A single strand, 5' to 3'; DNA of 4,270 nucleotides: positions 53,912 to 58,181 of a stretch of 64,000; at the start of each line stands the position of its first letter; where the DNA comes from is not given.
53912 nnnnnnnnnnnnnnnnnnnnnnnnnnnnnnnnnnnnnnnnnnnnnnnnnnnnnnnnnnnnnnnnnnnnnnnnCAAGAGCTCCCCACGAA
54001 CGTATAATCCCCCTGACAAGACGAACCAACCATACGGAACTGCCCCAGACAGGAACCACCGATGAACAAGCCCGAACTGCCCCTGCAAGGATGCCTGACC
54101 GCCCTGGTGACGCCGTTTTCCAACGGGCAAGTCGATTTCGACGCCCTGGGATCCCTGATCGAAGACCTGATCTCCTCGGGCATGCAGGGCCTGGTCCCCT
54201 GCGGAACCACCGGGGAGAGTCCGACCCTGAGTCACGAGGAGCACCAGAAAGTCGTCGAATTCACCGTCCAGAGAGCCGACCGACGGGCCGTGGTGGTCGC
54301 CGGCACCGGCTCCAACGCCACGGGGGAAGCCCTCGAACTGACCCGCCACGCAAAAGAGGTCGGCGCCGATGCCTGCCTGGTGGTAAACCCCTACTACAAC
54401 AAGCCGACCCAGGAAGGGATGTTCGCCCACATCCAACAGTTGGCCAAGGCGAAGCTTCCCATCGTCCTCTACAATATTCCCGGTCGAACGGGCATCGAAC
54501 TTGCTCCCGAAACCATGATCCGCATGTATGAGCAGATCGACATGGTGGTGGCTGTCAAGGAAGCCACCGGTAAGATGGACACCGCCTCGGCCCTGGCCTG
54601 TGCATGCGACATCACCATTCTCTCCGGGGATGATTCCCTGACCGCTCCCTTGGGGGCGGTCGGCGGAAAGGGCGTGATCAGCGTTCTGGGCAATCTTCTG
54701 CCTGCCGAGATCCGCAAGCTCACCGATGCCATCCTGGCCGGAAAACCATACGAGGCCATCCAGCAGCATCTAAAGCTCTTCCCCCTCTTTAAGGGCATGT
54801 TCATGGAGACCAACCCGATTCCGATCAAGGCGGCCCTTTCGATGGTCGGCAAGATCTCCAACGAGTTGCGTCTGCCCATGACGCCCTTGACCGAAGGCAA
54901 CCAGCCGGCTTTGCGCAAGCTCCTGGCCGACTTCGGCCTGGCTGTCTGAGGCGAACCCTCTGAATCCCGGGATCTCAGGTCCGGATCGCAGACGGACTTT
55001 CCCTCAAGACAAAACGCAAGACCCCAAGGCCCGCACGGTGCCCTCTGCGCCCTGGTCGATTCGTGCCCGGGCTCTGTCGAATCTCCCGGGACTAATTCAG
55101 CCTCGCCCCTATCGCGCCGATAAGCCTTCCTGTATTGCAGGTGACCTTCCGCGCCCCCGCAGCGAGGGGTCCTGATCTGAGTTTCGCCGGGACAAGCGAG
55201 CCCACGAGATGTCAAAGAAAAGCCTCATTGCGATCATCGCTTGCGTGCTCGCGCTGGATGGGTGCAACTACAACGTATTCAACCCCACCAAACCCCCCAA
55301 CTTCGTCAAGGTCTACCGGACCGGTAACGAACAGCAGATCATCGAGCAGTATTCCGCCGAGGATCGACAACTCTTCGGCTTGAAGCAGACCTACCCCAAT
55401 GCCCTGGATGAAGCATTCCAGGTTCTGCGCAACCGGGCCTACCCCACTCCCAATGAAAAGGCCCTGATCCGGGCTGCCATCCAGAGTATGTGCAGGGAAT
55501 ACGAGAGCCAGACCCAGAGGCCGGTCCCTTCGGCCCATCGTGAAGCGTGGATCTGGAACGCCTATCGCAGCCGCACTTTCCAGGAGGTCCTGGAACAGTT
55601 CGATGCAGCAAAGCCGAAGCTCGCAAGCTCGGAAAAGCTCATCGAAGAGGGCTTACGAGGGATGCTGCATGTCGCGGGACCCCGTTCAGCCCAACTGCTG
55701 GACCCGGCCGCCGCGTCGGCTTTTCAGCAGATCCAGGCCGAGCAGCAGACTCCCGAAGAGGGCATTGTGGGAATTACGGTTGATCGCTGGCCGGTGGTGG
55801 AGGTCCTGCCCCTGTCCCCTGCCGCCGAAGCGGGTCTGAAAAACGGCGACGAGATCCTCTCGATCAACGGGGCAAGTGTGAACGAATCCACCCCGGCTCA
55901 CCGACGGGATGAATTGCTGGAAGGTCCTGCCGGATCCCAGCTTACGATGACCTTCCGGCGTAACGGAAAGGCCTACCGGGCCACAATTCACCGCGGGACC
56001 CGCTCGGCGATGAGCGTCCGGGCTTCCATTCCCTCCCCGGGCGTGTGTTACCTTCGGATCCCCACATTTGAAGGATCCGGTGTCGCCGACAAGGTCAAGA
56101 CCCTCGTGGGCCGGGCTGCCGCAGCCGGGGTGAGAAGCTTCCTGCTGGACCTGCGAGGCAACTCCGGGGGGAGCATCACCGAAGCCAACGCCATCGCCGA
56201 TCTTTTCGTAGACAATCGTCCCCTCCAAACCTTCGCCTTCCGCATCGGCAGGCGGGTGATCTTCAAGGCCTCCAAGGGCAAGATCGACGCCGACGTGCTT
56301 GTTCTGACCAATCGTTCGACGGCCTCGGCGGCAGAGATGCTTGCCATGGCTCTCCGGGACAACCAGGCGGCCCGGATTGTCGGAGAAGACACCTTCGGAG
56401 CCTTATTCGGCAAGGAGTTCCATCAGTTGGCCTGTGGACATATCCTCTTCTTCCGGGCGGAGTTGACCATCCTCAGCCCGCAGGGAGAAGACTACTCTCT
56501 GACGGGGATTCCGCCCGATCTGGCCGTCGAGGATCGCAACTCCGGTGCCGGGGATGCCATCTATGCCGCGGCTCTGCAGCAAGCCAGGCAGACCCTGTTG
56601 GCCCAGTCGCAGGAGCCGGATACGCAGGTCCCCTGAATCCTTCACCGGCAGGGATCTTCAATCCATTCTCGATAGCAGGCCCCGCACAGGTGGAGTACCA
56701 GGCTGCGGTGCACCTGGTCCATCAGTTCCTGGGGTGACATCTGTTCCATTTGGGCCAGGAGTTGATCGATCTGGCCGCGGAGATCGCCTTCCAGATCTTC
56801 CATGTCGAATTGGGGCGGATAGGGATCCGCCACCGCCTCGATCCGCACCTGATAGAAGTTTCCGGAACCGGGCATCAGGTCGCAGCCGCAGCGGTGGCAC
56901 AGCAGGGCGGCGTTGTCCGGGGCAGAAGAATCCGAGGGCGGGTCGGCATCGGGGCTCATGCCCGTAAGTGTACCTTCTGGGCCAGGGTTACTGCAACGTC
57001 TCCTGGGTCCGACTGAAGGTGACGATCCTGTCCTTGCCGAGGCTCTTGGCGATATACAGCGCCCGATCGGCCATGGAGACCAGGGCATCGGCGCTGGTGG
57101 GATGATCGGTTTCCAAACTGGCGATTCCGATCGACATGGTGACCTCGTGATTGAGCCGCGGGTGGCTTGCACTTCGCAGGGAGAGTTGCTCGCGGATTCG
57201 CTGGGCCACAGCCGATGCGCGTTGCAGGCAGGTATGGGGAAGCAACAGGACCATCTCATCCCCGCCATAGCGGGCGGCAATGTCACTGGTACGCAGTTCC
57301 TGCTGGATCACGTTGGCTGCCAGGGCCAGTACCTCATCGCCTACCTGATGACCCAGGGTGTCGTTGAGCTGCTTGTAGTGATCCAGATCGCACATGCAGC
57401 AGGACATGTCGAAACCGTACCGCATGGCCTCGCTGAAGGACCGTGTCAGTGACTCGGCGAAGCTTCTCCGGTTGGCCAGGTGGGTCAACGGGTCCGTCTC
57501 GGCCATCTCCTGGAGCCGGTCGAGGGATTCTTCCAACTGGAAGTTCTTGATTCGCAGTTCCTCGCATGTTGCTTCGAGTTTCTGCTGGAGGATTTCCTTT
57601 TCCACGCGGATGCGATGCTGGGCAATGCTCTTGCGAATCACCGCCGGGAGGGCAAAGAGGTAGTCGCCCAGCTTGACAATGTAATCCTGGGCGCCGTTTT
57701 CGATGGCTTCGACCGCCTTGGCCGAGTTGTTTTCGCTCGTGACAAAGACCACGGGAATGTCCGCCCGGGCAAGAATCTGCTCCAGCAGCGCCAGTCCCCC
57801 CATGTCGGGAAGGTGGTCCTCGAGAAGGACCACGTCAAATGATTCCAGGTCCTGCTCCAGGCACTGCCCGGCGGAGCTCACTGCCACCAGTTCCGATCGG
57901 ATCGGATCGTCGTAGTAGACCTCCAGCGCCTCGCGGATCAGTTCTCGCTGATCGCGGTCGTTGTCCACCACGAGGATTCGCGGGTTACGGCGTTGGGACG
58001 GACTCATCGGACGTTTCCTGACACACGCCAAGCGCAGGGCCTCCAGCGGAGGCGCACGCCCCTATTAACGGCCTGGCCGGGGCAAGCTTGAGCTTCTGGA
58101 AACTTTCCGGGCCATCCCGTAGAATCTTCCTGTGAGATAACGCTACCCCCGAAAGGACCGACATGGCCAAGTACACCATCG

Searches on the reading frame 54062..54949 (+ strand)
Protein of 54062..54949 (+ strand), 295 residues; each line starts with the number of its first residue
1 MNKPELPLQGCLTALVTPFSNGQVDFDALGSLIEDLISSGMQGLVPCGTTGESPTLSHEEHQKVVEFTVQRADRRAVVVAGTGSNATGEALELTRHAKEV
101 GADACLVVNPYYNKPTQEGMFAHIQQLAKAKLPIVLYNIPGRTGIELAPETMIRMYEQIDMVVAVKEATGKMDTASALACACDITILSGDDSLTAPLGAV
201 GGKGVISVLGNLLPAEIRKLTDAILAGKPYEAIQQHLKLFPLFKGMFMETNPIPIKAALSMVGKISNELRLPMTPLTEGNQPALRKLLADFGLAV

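Call 57: search_protein_families(library=pfam, proteins=[window:54062-54949:+], max_evalue=0.00001)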
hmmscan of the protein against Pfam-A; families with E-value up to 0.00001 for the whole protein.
window:54062-54949:+ (295 aa): 1 family
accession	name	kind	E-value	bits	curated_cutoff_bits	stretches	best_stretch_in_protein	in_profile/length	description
PF00701.28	DHDPS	-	4.4e-86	288.6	22.1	1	8-289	2-287/289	Dihydrodipicolinate synthetase family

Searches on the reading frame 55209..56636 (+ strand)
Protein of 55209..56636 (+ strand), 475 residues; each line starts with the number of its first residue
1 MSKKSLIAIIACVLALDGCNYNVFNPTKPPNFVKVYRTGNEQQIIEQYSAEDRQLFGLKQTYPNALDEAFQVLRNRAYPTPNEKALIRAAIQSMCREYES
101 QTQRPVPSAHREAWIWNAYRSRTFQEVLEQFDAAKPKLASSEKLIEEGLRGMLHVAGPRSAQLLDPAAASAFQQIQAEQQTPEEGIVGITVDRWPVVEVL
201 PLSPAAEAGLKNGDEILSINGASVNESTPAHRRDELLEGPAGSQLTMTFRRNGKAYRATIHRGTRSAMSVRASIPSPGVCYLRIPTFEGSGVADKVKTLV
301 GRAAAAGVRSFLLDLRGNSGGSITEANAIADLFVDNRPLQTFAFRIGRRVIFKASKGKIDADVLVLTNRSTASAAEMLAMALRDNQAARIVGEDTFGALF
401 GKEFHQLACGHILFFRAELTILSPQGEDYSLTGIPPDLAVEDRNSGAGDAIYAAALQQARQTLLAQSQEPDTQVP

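Call 57: search_protein_families(library=pfam, proteins=[window:55209-56636:+], max_evalue=0.00001)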
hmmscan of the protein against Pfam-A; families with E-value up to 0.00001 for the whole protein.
window:55209-56636:+ (475 aa): 4 families
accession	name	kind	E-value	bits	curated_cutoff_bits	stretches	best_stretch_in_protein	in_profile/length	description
PF03572.23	Peptidase_S41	-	4.5e-30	104.9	24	1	279-440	2-165/165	Peptidase family S41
PF17820.7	PDZ_6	-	4.5e-11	42.8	27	1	196-251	2-54/54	PDZ domain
PF13180.12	PDZ_2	-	1e-09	38.9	27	1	193-260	13-78/80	PDZ domain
PF00595.29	PDZ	-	4e-06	27.5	23.2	1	196-230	29-63/81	PDZ domain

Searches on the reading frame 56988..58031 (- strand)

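Call 57: search_protein_families(library=pfam, proteins=[window:56988-58031:-], max_evalue=0.00001)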
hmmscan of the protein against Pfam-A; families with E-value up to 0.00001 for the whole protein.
window:56988-58031:- (347 aa): 2 families
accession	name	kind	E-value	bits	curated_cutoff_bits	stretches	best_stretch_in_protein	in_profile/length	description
PF00990.26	GGDEF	-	6.3e-46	156.5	23.8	1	177-334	1-160/161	Diguanylate cyclase, GGDEF domain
PF00072.30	Response_reg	-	2.5e-16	60.3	30.2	1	19-120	1-99/111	Response regulator receiver domain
